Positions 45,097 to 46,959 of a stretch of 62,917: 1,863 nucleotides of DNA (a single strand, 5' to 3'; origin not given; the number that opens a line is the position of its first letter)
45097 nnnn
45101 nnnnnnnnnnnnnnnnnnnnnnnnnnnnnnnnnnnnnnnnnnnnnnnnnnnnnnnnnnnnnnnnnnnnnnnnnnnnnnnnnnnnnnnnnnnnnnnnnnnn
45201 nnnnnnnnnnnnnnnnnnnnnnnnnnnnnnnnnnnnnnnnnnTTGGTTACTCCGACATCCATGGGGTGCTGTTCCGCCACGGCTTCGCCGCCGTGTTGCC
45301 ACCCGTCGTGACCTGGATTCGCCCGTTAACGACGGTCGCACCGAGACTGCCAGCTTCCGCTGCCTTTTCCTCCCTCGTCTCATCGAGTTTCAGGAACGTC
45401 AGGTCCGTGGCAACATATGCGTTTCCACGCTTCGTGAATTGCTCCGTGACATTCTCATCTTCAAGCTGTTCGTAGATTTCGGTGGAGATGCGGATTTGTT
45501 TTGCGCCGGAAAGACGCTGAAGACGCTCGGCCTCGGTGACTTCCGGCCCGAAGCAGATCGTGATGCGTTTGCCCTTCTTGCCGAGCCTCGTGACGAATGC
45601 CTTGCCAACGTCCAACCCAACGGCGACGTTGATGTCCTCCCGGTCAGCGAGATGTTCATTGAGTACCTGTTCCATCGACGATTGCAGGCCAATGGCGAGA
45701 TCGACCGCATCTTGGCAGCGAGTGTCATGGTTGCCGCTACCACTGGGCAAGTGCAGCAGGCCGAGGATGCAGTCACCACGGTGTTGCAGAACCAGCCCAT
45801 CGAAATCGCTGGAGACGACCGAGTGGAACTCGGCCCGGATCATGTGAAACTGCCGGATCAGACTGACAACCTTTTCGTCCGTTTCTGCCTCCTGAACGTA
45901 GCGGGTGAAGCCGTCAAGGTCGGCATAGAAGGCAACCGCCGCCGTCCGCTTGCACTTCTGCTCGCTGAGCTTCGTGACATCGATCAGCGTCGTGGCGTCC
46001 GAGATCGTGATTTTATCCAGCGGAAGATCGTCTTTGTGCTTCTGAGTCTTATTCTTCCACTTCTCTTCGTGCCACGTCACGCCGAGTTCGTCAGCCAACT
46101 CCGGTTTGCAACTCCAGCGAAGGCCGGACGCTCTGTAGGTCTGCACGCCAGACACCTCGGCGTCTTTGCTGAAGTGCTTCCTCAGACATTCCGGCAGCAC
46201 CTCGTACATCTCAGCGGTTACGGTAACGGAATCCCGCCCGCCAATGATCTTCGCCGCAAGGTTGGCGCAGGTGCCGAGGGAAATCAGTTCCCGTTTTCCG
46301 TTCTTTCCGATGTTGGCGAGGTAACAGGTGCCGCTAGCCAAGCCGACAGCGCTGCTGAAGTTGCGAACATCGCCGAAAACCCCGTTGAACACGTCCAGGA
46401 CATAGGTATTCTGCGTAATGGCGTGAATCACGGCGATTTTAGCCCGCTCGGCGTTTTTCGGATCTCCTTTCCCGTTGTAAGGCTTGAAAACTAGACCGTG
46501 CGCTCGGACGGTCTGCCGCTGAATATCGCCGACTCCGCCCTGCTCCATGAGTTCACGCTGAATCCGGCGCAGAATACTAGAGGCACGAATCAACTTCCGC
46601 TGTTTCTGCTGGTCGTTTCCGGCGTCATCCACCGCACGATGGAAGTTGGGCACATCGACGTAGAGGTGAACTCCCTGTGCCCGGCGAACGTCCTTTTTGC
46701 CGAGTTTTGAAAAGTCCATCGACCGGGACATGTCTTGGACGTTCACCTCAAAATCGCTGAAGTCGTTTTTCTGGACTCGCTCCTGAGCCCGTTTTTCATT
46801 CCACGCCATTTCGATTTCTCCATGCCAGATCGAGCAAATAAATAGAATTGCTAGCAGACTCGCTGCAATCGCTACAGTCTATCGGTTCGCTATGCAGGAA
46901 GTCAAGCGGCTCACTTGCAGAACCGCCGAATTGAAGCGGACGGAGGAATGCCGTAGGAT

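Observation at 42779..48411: Pycsar/CBASS-like cyclic-nucleotide defence module with an unusual gene set, plus divergent CapH/CapP-like regulators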

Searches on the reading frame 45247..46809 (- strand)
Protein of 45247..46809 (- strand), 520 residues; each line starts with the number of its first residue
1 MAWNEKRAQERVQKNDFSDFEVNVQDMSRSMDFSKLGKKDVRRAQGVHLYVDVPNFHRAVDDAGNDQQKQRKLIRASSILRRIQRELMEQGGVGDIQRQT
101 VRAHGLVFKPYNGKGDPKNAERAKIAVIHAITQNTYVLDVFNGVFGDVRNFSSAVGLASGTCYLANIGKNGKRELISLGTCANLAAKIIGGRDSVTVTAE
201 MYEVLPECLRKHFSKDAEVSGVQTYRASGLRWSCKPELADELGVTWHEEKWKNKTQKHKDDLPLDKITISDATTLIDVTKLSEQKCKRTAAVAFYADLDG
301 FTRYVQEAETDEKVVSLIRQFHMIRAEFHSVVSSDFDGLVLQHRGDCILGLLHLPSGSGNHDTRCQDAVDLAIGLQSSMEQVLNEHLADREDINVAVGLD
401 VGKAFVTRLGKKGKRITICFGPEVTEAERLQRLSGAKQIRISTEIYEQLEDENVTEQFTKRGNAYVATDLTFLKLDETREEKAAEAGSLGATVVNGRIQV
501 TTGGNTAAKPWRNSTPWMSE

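Call 3: search_protein_families(library=pfam, proteins=[window:45247-46809:-], max_evalue=0.01)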
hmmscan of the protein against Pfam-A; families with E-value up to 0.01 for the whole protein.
window:45247-46809:- (520 aa): 1 family
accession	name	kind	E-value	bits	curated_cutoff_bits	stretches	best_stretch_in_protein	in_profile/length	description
PF00211.25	Guanylate_cyc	-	3.1e-15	56.7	21.9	1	294-466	12-170/183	Adenylate and Guanylate cyclase catalytic domain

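Call 4: search_protein_families(library=padloc, proteins=[window:45247-46809:-], max_evalue=0.01)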
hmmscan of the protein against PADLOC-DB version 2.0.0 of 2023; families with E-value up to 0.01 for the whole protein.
window:45247-46809:- (520 aa): 9 families
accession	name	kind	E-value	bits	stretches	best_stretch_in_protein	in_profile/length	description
PDLC02366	PycC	-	4.4e-103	343.8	1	1-492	1-468/486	-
PDLC00765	PycC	-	1.1e-86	289.8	1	1-511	1-475/477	Pycsar cyclase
PDLC00762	PycC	-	2.5e-63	212.7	1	1-484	3-476/508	Pycsar cyclase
PDLC02367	PycC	-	7.3e-25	85.7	2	281-457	35-200/226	-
PDLC00766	PycC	-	1.4e-18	65.2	2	283-456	36-202/232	Pycsar cyclase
PDLC02369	PycC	-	6.3e-17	59.9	2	276-484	29-225/248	-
PDLC02368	PycC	-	5.6e-11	40.5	1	278-462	32-212/234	-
PDLC00734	PycC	-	1.1e-09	35.9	1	285-460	184-354/374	Pycsar cyclase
PDLC00763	PycC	-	9.5e-06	23.2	1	364-456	114-214/268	Pycsar cyclase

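Call 12: search_solved_structures(query=window:45247-46809:-, max_evalue=1, show_alignments=1)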
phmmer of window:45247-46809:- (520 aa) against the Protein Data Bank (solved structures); distinct sequences matched with E-value up to 1: 27.
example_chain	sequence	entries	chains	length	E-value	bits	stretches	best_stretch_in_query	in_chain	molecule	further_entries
6yii_A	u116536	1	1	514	6.7e-38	133.9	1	2-447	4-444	Transcriptional regulator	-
3r5g_A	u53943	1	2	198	2e-07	33.4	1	287-451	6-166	CyaB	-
8sl3_A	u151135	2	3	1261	4e-07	32.4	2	283-450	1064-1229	Adenylate cyclase type 5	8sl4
7r65_A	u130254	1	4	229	0.00034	22.7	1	288-452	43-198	Adenylate/guanylate cyclase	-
6sir_A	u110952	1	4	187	0.00049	22.2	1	290-457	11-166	Nucleotide cyclase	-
5oyh_A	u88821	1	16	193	0.001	21.2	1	290-457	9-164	Nucleotide cyclase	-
6ao9_A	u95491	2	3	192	0.0018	20.4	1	290-457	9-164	Bacterio-rhodopsin/guanylyl cyclase 1 fusion protein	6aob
1yk9_A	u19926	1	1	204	0.0021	20.1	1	291-456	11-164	Adenylate cyclase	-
1wc0_A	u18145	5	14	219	0.0035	19.4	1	292-456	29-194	ADENYLATE CYCLASE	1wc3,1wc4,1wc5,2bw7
6aoa_A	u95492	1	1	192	0.0036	19.4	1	290-457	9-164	Bacterio-rhodopsin/guanylyl cyclase 1 fusion protein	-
4ni2_A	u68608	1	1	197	0.004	19.2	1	292-451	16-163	Guanylate cyclase soluble subunit alpha-3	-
1wc1_A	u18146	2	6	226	0.0041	19.2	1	293-456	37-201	ADENYLATE CYCLASE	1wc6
3uvj_A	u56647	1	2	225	0.006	18.7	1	292-451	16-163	Guanylate cyclase soluble subunit alpha-3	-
4p2f_A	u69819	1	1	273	0.011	17.8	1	291-456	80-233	Adenylate cyclase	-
4p2m_A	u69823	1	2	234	0.03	16.3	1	291-456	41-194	Adenylate cyclase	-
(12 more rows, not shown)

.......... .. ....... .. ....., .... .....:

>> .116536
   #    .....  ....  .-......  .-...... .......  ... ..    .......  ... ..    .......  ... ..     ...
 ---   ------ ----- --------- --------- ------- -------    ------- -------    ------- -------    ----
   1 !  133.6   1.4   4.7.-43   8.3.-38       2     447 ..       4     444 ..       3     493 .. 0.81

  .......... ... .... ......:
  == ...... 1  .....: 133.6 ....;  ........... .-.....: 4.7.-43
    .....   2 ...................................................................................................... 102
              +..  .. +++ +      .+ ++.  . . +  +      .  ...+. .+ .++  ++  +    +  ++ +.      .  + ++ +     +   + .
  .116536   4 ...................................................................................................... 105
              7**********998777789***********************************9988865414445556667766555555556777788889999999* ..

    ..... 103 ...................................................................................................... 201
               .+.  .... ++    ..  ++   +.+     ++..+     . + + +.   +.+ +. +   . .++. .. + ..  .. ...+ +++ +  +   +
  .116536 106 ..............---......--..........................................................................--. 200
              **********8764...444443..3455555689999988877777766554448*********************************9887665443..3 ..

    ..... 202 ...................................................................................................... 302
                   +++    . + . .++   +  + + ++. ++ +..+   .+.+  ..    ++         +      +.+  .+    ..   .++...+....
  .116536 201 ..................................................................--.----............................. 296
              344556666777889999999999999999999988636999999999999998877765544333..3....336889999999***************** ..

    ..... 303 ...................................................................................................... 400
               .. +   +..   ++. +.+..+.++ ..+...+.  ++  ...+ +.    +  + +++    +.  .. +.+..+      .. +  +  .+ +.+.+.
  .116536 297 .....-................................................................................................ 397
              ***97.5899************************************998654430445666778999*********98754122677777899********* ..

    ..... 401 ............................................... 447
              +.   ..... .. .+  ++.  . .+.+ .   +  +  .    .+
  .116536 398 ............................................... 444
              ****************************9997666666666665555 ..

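Call 42: find_homologous_proteins(query=window:45247-46809:-, max_evalue=0.00001)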
Query window:45247-46809:- (520 aa): 295 proteins with E <= 0.00001 among 8000 candidates; the best 120 are listed.
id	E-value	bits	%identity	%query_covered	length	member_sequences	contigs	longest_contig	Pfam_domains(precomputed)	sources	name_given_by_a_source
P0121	0.0e+0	1174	100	100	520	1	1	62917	PF00211.26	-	-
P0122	2.4e-296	1001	85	100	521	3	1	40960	PF00211.26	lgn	-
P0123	1.6e-293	992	84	100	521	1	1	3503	PF00211.26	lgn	-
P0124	1.5e-279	946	80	100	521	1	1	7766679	PF00211.26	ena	-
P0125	1.9e-277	939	85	94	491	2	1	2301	PF00211.26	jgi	jgi:class 3 adenylate cyclase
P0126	5.6e-276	934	78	100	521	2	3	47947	PF00211.26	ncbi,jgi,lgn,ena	jgi:class 3 adenylate cyclase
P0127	1.7e-274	929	79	100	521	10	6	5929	PF00211.26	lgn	-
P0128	6.2e-274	927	79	100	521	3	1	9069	PF00211.26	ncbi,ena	-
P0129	1.7e-273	926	78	100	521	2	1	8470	PF00211.26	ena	-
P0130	6.4e-269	911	77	100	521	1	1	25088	PF00211.26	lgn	-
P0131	1.6e-268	910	76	100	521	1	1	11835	PF00211.26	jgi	jgi:class 3 adenylate cyclase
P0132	5.5e-268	908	76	100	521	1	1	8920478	PF00211.26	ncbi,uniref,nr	ncbi:adenylate/guanylate cyclase domain-containing protein [Fuerstiella marisgermanici]|uniref:Adeny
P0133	8.9e-268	907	77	100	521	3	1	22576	PF00211.26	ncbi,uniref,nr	ncbi:hypothetical protein NHH03_25555 [Stieleria sp. TO1_6]|uniref:adenylate/guanylate cyclase domai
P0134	1.8e-266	903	76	100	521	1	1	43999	PF00211.26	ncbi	-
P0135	2.1e-266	903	77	100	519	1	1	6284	PF00211.26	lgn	-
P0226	1.3e-177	610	56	99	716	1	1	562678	PF02810.22,PF00211.26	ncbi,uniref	ncbi:adenylate/guanylate cyclase domain-containing protein [Phycisphaerales bacterium AB-hyl4]|unire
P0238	2.9e-170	585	52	100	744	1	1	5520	PF00211.26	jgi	jgi:class 3 adenylate cyclase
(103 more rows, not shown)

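Call 49: search_protein_families(library=ncbifam, proteins=[window:45247-46809:-], max_evalue=0.1)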
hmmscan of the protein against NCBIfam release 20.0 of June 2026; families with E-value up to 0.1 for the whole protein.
window:45247-46809:- (520 aa): 0 families

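Call 56: search_protein_representatives(protein=window:45247-46809:-)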
Query: 520 residues. Proteins with E-value up to 0.001 (for the whole library): 701; up to 1e-10: 225; up to 1e-30: 77. The best 150 are listed.
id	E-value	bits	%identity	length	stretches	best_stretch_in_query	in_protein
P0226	4.2e-178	609.6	56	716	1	1-515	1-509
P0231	6.0e-174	595.9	53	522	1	1-519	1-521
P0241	3.9e-153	527.2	48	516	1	1-518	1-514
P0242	7.1e-137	473.6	46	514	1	1-517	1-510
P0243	4.7e-135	467.6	47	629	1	2-496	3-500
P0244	9.8e-129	446.8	42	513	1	1-518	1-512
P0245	2.5e-126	438.8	54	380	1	1-381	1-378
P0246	1.7e-111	389.9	42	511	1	1-502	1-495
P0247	8.7e-110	384.3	61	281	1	175-453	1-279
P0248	2.6e-97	343.1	37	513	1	1-518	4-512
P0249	1.1e-92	327.9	36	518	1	1-492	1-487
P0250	1.2e-91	324.5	37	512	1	1-518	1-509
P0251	2.5e-90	320.1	38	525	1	1-487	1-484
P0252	4.0e-80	286.4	36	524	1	5-464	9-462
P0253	2.6e-71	257.3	50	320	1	28-272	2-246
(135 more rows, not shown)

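Call 59: search_dna_similar(query=window:45247-46809:-, collection=plasmids, mode=protein, max_evalue=1e-10, max_rows=40)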
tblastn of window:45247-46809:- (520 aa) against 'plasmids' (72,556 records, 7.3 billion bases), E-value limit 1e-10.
Records with a match: 25; places in all: 26; records where one place covers at least 80% of the query: 13.
Best place of each record, by identity: <60% 25.
By first word of the organism name: Sulfitobacter 3; Stenotrophomonas 2; Pseudomonas 2; Bradyrhizobium 2; Sphingomonas 2; Agrobacterium 2; Xanthomonas 1; Methylobacterium 1; Methylorubrum 1; Mesorhizobium 1; and 8 more.
By predicted mobility (MOB-suite, as given by PLSDB): non-mobilizable 13; conjugative 9; mobilizable 3.
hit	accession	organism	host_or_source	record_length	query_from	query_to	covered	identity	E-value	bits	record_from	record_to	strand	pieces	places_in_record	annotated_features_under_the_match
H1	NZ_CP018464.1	Xanthomonas euvesicatoria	Capsicum frutescens,pathogen ...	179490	43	446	78%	31.8%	1e-27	125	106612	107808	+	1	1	adenylate/guanylate cyclase domain-containing protein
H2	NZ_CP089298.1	Methylobacterium currus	Solanum lycopersicum,single cell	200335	2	447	86%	28.7%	7e-29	129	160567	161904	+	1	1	adenylate/guanylate cyclase domain-containing protein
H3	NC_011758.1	Methylorubrum extorquens CM4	-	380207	3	446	85%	28.5%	2e-30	134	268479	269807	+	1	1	adenylate/guanylate cyclase domain-containing protein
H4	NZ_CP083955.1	Mesorhizobium sp. B2-1-1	cell culture,soil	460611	3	451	86%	26.8%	2e-28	127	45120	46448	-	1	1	adenylate/guanylate cyclase domain-containing protein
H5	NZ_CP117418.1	Novosphingobium humi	Single cell,Soil from military shooting ...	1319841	2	435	83%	27.2%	9e-31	134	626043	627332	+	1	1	none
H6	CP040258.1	Moraxella osloensis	mycoplasma culture contaminant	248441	3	485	93%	24.4%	2e-20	103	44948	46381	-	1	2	adenylate/guanylate cyclase domain-containing protein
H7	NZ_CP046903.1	Stutzerimonas stutzeri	cell culture,particulate matter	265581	2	431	83%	27.4%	1e-30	134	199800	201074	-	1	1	pycC: Pycsar phage resistance system uridylate cyclase PycC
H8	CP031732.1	Stenotrophomonas rhizophila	Nusuttodinium aeruginosum,whole organism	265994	2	431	83%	26.7%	8e-33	140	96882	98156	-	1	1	transcriptional regulator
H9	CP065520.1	Stenotrophomonas rhizophila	Kandelia candel (mangrove),cell culture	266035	2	431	83%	26.7%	8e-33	140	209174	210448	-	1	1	record has no annotation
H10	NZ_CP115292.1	Pseudomonas aeruginosa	Homo sapiens,culture samples from human ...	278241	2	431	83%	26.7%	8e-33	140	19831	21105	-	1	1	pycC: Pycsar phage resistance system uridylate cyclase PycC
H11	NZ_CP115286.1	Pseudomonas aeruginosa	Homo sapiens,culture samples from human ...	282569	2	431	83%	26.7%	8e-33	140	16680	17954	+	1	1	pycC: Pycsar phage resistance system uridylate cyclase PycC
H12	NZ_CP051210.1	Acinetobacter sp. NEB149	cell culture,R.J.Roberts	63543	3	472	90%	24.2%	1e-25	119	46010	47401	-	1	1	adenylate/guanylate cyclase domain-containing protein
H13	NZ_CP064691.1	Bradyrhizobium sp. 192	Acmispon strigosus,cell culture,root ...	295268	1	459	88%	24.7%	1e-16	92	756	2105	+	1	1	adenylate/guanylate cyclase domain-containing protein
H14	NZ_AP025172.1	Cupriavidus sp. P-10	-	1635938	3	445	85%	25.5%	5e-27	123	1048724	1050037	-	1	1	none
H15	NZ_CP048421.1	Sphingomonas insulae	Cell,soil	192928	1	414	80%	22.8%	1e-15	88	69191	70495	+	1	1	adenylate/guanylate cyclase domain-containing protein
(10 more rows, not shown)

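Call 60: get_annotated_region(hit=H10, flank=4000)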
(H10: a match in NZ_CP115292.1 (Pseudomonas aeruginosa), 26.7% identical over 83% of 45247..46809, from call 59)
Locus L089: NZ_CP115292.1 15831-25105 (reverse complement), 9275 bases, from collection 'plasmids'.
description: Pseudomonas aeruginosa strain 382 plasmid p382, complete sequence
organism: Pseudomonas aeruginosa (NCBI taxid 287)
taxonomy: Bacteria; Pseudomonadota; Gammaproteobacteria; Pseudomonadales; Pseudomonadaceae; Pseudomonas; Pseudomonas aeruginosa
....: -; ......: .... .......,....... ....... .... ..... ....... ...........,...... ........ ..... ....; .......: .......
typing (MOB-suite, as given by PLSDB): non-mobilizable
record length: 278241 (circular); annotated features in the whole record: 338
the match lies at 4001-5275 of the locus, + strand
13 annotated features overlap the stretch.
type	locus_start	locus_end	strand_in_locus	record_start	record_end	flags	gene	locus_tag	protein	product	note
CDS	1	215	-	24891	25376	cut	-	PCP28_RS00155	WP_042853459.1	GNAT family N-acetyltransferase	-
CDS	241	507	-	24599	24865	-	-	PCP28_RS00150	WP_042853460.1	hypothetical protein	-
CDS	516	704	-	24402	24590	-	-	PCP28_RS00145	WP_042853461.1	hypothetical protein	-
CDS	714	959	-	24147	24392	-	-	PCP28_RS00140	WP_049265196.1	hypothetical protein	-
CDS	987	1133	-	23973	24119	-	-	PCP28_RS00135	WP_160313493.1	hypothetical protein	-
CDS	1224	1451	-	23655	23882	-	-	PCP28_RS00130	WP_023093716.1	hypothetical protein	-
CDS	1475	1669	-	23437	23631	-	-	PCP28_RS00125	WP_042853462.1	hypothetical protein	-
CDS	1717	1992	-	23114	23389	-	-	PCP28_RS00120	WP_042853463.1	hypothetical protein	-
CDS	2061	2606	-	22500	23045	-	-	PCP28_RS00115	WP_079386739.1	tyrosine-type recombinase/integrase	GO:0015074 - DNA integration [Evidence IEA]; GO:0006310 - DNA recombination [Evidence IEA]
CDS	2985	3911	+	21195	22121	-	pycTIR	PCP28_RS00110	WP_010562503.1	Pycsar phage resistance system effector protein PycTIR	-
CDS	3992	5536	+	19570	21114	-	pycC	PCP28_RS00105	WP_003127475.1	Pycsar phage resistance system uridylate cyclase PycC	-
CDS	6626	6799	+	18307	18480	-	-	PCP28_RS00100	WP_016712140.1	hypothetical protein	-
CDS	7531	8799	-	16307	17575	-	ltrA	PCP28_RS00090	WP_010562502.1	group II intron reverse transcriptase/maturase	GO:0000373 - Group II intron splicing [Evidence IEA]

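Call 61: get_annotated_region(hit=H3, flank=4000)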
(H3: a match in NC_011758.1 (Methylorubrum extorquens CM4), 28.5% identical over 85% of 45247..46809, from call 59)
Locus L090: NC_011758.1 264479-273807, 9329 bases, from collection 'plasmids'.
description: Methylorubrum extorquens CM4 plasmid pCMU01, complete sequence
organism: Methylorubrum extorquens CM4 (NCBI taxid 440085)
taxonomy: Bacteria; Pseudomonadota; Alphaproteobacteria; Hyphomicrobiales; Methylobacteriaceae; Methylorubrum; Methylorubrum extorquens; Methylorubrum extorquens CM4
host: -; source: -; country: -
typing (MOB-suite, as given by PLSDB): conjugative; replicon rep_cluster_4; relaxase MOBQ; mating-pair formation MPF_I
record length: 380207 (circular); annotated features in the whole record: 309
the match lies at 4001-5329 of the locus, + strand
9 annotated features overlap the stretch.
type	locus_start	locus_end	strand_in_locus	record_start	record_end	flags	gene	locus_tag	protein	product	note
CDS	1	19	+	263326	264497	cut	-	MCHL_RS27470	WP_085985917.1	IS3-like element ISMch1 family transposase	GO:0006313 - DNA transposition [Evidence IEA]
CDS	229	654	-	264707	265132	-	-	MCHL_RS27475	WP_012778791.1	type II toxin-antitoxin system VapC family toxin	-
CDS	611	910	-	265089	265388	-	-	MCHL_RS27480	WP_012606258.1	AbrB/MazE/SpoVT family DNA-binding domain-containing protein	-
CDS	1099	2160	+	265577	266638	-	-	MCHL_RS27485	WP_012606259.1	tyrosine-type recombinase/integrase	GO:0015074 - DNA integration [Evidence IEA]; GO:0006310 - DNA recombination [Evidence IEA]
CDS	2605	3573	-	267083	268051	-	-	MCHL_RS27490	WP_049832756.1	ImmA/IrrE family metallo-endopeptidase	-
CDS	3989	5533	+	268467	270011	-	-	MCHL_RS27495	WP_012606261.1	adenylate/guanylate cyclase domain-containing protein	GO:0009190 - cyclic nucleotide biosynthetic process [Evidence IEA]; GO:0035556 - intracellular signal transduction ...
CDS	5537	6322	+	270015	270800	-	-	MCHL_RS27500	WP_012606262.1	E2 domain-containing protein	-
CDS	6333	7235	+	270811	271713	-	-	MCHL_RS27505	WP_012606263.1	TIR domain-containing protein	-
CDS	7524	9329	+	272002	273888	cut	-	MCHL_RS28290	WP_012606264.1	S8 family peptidase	GO:0006508 - proteolysis [Evidence IEA]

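Call 62: get_annotated_region(hit=H1, flank=4000)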
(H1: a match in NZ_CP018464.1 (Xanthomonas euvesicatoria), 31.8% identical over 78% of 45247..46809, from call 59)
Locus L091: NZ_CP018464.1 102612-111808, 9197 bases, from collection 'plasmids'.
description: Xanthomonas euvesicatoria strain LMG930 plasmid pLMG930.1, complete sequence
organism: Xanthomonas euvesicatoria (NCBI taxid 456327)
taxonomy: Bacteria; Pseudomonadota; Gammaproteobacteria; Lysobacterales; Lysobacteraceae; Xanthomonas; Xanthomonas euvesicatoria
host: -; source: Capsicum frutescens,pathogen culture,pepper field; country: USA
typing (MOB-suite, as given by PLSDB): mobilizable; replicon rep_cluster_1289,rep_cluster_156,rep_cluster_461; relaxase MOBP,MOBP
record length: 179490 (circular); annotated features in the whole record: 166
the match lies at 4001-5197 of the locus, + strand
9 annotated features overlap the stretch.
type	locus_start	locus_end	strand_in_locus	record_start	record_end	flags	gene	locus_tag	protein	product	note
CDS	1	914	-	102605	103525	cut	-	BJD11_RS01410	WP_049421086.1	DNA-binding protein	-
CDS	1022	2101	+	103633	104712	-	-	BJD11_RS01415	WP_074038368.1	tyrosine-type recombinase/integrase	GO:0015074 - DNA integration [Evidence IEA]; GO:0006310 - DNA recombination [Evidence IEA]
CDS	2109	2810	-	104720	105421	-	-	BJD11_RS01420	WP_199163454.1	adenylate/guanylate cyclase domain-containing protein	-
CDS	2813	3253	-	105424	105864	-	-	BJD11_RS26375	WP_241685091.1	TIR domain-containing protein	-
CDS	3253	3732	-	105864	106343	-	-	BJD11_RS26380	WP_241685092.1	cyclic nucleotide-binding domain-containing protein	-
CDS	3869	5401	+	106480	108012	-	-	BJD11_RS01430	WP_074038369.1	adenylate/guanylate cyclase domain-containing protein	GO:0009190 - cyclic nucleotide biosynthetic process [Evidence IEA]; GO:0035556 - intracellular signal transduction ...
CDS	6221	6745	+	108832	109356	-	-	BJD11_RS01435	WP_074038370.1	Pycsar system effector family protein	-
CDS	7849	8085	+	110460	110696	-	-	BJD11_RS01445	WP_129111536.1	hypothetical protein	-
CDS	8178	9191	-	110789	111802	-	-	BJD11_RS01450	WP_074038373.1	AAA family ATPase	-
